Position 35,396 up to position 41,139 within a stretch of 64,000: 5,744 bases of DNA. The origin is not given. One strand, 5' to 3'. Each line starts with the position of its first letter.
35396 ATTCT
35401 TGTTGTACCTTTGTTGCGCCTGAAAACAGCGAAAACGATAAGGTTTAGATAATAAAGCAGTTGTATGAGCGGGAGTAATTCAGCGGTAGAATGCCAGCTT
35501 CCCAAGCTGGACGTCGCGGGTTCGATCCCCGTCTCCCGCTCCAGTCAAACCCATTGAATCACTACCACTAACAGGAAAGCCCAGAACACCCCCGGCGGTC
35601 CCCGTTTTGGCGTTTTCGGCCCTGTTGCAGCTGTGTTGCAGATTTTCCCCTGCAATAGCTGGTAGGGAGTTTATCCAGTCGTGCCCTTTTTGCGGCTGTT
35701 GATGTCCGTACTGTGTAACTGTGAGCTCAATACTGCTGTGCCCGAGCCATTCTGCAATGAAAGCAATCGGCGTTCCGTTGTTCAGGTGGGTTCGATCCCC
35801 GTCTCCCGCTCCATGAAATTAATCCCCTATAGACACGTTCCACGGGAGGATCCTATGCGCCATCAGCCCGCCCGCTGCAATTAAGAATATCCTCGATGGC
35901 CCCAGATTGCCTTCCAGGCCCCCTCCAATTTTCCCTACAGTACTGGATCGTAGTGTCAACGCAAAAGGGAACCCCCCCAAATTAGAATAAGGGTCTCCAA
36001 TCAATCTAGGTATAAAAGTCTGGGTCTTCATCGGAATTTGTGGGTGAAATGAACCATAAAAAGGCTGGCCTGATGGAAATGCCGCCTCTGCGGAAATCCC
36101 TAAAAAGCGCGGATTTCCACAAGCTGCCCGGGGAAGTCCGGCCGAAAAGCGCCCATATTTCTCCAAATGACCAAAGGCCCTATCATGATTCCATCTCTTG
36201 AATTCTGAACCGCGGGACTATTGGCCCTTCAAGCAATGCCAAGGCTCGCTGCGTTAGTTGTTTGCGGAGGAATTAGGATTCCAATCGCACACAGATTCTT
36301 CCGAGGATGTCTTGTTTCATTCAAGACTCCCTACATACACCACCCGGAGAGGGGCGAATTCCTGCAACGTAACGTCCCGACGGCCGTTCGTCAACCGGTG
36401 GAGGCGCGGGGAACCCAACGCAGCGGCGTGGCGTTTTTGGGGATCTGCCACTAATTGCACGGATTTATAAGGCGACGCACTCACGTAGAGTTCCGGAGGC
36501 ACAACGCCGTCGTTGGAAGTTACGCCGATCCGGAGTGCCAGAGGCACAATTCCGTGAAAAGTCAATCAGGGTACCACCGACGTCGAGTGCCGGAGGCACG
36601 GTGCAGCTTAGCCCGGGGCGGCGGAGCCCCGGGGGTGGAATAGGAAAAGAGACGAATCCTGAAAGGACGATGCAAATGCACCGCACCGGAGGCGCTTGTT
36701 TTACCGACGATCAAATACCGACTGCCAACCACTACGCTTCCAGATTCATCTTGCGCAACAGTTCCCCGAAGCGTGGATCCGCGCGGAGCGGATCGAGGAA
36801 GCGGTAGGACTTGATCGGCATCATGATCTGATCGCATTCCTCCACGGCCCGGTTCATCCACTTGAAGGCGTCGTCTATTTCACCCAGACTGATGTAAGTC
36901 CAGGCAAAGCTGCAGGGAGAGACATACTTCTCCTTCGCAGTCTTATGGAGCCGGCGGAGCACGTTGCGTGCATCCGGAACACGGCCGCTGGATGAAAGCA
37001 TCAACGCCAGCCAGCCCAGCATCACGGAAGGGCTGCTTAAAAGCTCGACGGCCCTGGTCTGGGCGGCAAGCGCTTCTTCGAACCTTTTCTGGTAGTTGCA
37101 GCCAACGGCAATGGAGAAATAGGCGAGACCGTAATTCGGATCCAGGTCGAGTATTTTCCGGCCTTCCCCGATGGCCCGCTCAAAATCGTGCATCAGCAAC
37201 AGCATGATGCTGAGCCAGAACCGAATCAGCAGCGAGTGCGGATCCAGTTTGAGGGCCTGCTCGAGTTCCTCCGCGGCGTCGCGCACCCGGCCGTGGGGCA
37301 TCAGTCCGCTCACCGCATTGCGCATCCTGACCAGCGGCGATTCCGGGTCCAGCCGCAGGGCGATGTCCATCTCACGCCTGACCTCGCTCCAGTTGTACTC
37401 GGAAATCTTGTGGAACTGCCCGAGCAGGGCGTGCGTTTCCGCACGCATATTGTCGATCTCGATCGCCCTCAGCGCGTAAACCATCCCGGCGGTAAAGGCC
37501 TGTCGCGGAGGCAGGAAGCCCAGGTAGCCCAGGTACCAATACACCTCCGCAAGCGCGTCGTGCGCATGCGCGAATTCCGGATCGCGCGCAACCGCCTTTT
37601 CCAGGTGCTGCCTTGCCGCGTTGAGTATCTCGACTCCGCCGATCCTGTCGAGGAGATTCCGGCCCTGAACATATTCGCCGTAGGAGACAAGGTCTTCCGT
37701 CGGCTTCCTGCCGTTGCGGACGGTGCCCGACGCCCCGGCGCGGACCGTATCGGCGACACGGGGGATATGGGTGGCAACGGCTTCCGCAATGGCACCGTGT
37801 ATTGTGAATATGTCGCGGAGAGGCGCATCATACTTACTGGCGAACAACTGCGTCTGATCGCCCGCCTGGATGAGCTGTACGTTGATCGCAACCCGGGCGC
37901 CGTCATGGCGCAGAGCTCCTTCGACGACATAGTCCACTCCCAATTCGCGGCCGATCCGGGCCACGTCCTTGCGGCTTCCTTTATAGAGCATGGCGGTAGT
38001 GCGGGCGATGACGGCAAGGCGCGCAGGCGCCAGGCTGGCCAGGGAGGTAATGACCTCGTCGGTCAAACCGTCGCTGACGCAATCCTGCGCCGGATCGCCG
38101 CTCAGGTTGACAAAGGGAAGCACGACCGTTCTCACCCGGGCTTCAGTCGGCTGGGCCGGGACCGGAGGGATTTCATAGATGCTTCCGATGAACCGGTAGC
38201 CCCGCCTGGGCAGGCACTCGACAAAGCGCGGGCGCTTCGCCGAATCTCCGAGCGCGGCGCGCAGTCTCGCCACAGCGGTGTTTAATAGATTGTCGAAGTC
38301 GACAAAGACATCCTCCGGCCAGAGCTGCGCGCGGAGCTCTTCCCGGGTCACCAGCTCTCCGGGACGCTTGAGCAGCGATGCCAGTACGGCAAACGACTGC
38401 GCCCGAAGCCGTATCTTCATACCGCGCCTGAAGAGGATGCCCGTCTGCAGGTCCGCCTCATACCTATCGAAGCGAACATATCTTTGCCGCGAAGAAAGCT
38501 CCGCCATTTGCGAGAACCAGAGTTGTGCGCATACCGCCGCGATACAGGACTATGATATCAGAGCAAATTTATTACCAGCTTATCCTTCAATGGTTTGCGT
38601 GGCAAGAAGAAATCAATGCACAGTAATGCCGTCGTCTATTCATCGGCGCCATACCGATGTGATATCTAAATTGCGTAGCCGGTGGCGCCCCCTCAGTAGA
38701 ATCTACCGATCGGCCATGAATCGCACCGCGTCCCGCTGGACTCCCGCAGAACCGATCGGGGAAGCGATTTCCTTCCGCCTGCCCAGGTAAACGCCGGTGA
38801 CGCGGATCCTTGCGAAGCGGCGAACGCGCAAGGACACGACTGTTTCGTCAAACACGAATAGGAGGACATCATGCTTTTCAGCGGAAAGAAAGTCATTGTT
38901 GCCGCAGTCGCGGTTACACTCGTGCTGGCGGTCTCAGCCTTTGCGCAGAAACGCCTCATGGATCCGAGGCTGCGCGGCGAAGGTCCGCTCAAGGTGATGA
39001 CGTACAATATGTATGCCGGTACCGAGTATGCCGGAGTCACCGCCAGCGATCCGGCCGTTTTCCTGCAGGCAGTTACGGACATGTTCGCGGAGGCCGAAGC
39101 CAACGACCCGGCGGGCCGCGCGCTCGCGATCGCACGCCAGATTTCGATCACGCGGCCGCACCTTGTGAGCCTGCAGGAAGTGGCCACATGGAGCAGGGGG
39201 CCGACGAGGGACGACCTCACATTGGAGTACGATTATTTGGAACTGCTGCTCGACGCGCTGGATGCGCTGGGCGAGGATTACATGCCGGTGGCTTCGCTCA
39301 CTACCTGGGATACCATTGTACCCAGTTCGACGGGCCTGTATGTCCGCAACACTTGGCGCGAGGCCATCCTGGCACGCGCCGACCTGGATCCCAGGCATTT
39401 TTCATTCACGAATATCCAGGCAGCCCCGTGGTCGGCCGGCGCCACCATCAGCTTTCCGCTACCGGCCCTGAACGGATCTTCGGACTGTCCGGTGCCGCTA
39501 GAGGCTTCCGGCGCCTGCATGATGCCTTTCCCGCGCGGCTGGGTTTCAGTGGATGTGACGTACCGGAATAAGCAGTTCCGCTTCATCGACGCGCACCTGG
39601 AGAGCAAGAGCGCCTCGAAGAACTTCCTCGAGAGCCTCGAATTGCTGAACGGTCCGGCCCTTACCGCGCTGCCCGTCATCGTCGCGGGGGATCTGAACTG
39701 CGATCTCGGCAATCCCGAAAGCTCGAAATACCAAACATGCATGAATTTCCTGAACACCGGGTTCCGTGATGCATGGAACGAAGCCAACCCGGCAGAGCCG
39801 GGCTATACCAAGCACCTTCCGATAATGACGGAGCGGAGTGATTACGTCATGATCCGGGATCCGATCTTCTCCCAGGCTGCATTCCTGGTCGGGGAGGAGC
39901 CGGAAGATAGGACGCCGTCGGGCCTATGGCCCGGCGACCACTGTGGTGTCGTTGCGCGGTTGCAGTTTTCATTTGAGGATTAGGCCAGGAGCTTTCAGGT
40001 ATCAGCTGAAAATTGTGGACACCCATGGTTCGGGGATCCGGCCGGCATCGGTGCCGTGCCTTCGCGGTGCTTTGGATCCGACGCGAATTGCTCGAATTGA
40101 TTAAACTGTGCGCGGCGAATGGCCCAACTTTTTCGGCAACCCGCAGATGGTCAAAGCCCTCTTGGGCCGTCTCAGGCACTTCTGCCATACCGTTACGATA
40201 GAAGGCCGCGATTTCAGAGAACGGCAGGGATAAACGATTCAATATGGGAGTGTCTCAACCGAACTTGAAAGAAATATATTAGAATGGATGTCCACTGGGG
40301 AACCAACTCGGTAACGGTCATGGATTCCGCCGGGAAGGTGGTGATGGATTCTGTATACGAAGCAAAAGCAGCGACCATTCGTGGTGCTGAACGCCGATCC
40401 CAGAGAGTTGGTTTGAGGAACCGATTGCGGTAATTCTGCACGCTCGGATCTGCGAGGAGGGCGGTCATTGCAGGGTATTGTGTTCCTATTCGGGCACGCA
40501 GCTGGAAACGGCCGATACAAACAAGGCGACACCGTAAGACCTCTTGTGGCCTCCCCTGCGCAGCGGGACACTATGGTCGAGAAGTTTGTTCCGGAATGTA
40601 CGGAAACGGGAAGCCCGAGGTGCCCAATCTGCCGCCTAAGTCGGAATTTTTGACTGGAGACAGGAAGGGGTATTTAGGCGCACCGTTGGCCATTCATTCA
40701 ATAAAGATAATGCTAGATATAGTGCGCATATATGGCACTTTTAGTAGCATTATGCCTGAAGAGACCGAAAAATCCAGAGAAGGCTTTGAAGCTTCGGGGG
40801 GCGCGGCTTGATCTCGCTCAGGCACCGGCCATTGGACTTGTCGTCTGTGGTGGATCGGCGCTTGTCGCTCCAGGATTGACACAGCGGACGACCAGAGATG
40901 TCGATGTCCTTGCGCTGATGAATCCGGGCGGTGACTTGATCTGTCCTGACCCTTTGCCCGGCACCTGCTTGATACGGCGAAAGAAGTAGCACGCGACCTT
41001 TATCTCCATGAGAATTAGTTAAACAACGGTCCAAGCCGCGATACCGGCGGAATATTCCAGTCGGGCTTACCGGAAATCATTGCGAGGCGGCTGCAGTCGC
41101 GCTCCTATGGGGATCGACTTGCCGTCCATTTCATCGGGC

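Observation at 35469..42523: tRNA-Gly(CCC) followed by two partial direct copies of its 3' end: a decayed tandem integration hotspot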

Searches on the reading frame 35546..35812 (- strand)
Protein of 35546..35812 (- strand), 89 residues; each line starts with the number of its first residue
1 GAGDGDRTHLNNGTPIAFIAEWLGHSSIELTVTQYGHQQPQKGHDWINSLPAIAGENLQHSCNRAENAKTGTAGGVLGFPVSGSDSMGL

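Call 35: search_protein_families(library=pfam, proteins=[window:35546-35812:-], max_evalue=0.1)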
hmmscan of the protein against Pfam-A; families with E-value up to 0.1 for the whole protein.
seq(89 aa): 1 family
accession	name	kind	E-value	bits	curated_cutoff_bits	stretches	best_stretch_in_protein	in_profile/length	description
PF00589.27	Phage_integrase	-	0.00081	19.7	27.1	1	10-41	141-171/172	Phage integrase family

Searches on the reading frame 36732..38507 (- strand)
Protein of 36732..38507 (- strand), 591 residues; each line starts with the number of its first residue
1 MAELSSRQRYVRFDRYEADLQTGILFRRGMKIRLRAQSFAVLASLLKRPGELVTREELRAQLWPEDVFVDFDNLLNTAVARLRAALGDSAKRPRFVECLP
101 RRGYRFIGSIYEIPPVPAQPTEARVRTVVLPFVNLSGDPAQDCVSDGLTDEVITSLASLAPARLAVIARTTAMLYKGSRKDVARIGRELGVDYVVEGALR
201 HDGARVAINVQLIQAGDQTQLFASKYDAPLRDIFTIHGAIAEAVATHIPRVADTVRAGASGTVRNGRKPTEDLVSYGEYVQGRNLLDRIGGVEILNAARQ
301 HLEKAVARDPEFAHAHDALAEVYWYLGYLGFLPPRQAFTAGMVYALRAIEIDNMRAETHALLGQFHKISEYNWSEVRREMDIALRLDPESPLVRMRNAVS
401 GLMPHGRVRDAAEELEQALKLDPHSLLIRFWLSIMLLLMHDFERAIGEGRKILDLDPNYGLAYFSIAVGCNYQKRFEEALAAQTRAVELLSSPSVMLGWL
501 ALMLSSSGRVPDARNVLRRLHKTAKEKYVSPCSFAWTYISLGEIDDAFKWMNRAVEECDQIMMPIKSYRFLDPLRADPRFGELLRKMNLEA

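Call 9: search_protein_families(library=pfam, proteins=[window:36732-38507:-], max_evalue=0.01)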
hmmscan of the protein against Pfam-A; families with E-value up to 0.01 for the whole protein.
window:36732-38507:- (591 aa): 11 families
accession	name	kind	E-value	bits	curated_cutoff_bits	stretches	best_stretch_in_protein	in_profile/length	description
PF00486.34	Trans_reg_C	-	4.6e-15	55.9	26.2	1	31-106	3-77/77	Transcriptional regulatory protein, C terminal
PF07719.23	TPR_2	-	1.1e-12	47.5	27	0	406-424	15-33/34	Tetratricopeptide repeat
PF14559.12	TPR_19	-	3.9e-12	46.8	25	1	406-455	5-54/68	Tetratricopeptide repeat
PF13428.12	TPR_14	-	7.7e-11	42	23.5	0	403-432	12-41/44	Tetratricopeptide repeat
PF13432.12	TPR_16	-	3.2e-10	40.7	32.7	1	405-458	10-63/65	Tetratricopeptide repeat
PF13414.12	TPR_11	-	9.2e-10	38.5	26.8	0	295-327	10-42/42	TPR repeat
PF13431.12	TPR_17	-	1.5e-08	34.7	24.4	0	415-446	2-33/34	Tetratricopeptide repeat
PF13181.12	TPR_8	-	4.3e-06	26.9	25.7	0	534-556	7-29/34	Tetratricopeptide repeat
PF13424.12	TPR_12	-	6.6e-05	23.5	30.1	0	451-490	35-75/77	Tetratricopeptide repeat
PF00515.34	TPR_1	-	0.0002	21.4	27.8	0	462-489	3-30/34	Tetratricopeptide repeat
PF12895.13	ANAPC3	-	0.0014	19.3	27.2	0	407-482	4-78/82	Anaphase-promoting complex, cyclosome, subunit 3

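Call 40: find_encoding_contigs(protein=window:36732-38507:-, flank=10000, max_places=10)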
Protein window:36732-38507:- (591 aa): 3 contigs read that carry it; 2 places shown.
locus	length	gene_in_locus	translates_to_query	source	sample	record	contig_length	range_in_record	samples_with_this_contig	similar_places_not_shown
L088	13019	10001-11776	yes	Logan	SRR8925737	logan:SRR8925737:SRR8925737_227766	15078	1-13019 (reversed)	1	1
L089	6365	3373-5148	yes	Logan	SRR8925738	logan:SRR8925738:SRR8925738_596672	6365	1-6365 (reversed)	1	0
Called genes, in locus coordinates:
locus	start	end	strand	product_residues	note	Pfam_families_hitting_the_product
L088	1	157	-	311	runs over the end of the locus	PF01715:IPPT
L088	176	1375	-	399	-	-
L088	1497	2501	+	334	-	-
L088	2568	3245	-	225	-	-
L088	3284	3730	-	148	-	-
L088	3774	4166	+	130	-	PF13560:HTH_31, PF01381:HTH_3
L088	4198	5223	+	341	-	-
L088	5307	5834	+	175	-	-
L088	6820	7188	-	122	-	-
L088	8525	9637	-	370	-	PF03372:Exo_endo_phos (weak)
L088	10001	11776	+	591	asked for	PF00486:Trans_reg_C, PF13414:TPR_11 (faint), PF13428:TPR_14 (faint), PF14559:TPR_19 (faint), PF07719:TPR_2 (faint), PF13181:TPR_8 (faint), PF21033:RMD1-3 (faint), PF13432:TPR_16 (weak), +1 more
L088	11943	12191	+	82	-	-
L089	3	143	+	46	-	?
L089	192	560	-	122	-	-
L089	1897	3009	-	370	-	PF03372:Exo_endo_phos (weak)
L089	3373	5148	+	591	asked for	PF00486:Trans_reg_C, PF13414:TPR_11 (faint), PF13428:TPR_14 (faint), PF14559:TPR_19 (faint), PF07719:TPR_2 (faint), PF13181:TPR_8 (faint), PF21033:RMD1-3 (faint), PF13432:TPR_16 (weak), +1 more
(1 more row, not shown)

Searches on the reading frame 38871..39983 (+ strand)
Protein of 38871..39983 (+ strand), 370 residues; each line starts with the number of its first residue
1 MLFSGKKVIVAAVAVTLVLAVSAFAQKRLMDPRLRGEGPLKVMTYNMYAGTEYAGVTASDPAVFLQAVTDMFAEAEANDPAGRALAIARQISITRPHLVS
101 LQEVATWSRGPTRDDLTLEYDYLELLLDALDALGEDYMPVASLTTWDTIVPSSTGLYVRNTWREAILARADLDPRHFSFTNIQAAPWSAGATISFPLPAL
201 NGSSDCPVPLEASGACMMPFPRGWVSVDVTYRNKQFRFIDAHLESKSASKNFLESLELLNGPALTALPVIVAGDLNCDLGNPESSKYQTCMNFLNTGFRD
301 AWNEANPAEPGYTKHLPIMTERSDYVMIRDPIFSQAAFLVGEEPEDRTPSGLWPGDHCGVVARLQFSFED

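Call 9: search_protein_families(library=pfam, proteins=[window:38871-39983:+], max_evalue=0.01)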
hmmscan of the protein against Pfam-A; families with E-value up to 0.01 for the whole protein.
window:38871-39983:+ (370 aa): 1 family
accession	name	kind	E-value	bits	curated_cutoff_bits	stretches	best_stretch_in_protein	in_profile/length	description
PF03372.29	Exo_endo_phos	-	2.6e-07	31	24.5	1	43-357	1-225/225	Endonuclease/Exonuclease/phosphatase family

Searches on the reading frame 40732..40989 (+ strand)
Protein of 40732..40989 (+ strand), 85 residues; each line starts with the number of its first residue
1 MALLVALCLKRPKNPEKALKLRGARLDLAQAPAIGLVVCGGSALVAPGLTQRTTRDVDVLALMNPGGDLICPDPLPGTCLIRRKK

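Call 47: search_protein_families(library=ncbifam, proteins=[window:40732-40989:+], max_evalue=0.01)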
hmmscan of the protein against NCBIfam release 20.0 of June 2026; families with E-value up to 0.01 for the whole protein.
window:40732-40989:+ (85 aa): 0 families

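Call 48: search_protein_families(library=phrogs, proteins=[window:40732-40989:+], max_evalue=0.01)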
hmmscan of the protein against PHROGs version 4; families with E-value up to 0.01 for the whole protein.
window:40732-40989:+ (85 aa): 0 families
